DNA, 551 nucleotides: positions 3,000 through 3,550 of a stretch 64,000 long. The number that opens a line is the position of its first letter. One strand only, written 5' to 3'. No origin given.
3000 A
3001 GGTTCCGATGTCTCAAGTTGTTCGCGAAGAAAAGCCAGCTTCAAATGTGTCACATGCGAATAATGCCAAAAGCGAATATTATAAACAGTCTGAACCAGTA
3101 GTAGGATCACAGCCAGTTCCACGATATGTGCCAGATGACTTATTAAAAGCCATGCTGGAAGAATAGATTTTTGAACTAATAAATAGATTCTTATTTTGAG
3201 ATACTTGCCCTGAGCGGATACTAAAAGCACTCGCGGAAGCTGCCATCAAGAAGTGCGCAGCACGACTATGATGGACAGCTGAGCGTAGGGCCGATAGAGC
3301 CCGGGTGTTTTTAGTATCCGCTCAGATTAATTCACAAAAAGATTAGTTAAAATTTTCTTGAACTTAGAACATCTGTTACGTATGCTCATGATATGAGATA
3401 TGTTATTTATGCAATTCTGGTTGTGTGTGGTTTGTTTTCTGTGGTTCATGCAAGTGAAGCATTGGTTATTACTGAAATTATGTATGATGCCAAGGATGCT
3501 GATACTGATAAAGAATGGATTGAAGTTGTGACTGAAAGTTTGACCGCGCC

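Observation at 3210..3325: Family of GC-rich, hairpin-closed intergenic elements with covarying closing helices (copies A-E)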

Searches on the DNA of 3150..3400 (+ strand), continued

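Call 74: search_with_rna_model(model_id=R2, sources=[L028, L029], filters=off, max_evalue=10, show_alignments=3)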
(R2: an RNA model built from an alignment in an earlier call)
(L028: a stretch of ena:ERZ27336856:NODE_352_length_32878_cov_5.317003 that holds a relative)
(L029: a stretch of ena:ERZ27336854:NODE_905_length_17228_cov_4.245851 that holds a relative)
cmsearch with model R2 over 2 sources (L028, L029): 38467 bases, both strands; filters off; matches with E-value up to 10: 9.
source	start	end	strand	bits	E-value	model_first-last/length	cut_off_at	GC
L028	11327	11411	+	74.1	1.1e-17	1-82/82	no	0.56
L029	7925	8009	+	74.1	1.1e-17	1-82/82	no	0.56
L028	961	1044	-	10.3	1.5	1-82/82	no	0.43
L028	20652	20678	+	9.1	3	1-82/82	no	0.59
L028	14309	14362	-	9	3.3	1-82/82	no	0.54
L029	10907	10960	-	9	3.3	1-82/82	no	0.54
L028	3207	3254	+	9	3.4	1-82/82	no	0.35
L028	8532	8558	+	8.2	5.3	21-45/82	no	0.44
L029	5130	5156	+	8.2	5.3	21-45/82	no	0.44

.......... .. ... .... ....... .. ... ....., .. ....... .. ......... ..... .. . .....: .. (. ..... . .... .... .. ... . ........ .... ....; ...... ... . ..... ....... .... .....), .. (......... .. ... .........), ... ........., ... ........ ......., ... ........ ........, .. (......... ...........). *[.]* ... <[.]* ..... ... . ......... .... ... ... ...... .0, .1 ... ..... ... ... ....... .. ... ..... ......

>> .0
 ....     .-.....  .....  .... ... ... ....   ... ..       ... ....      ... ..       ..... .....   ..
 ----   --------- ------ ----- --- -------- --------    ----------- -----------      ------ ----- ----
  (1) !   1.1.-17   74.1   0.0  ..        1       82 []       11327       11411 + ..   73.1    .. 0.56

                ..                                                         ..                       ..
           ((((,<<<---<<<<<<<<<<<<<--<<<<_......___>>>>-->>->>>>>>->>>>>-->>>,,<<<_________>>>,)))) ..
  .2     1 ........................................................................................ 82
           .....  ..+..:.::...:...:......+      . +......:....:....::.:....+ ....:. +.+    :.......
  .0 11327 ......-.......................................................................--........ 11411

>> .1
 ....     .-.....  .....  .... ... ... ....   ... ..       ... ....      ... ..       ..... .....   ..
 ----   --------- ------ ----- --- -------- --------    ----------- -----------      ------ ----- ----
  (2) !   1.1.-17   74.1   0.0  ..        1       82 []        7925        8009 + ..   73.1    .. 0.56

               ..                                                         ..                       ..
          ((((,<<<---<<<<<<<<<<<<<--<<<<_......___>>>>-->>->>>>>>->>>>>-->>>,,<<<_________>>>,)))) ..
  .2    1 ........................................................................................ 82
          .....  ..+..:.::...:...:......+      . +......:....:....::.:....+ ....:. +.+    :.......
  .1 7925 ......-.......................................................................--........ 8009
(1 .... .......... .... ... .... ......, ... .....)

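Call 89: search_with_rna_model(model_id=R2, sources=[window, L021, L024, L028], max_evalue=0.00001, make_alignment=true)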
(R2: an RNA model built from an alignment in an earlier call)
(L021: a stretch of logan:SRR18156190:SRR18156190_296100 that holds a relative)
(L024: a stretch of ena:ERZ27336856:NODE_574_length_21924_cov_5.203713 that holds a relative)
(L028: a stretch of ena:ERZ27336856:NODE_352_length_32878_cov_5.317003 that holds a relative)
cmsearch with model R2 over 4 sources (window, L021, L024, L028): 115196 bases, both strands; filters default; matches with E-value up to 0.00001: 7.
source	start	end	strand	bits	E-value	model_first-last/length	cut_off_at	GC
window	3227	3307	+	88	6.1e-21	1-82/82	no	0.62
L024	3876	3957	-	86.1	2e-20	1-82/82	no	0.62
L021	3651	3730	+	84.6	4.9e-20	1-82/82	no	0.52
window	28706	28791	+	81.8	2.7e-19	1-82/82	no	0.51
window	18682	18774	-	80.6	5.8e-19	1-82/82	no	0.62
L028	11327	11411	+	74.1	3.2e-17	1-82/82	no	0.56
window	42112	42197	-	72.7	7.6e-17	1-82/82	no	0.55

Alignment A8: 7 matches aligned to the model, 94 columns, each read 5' to 3' on its own strand. Consensus structure (alignment columns), stored with it:
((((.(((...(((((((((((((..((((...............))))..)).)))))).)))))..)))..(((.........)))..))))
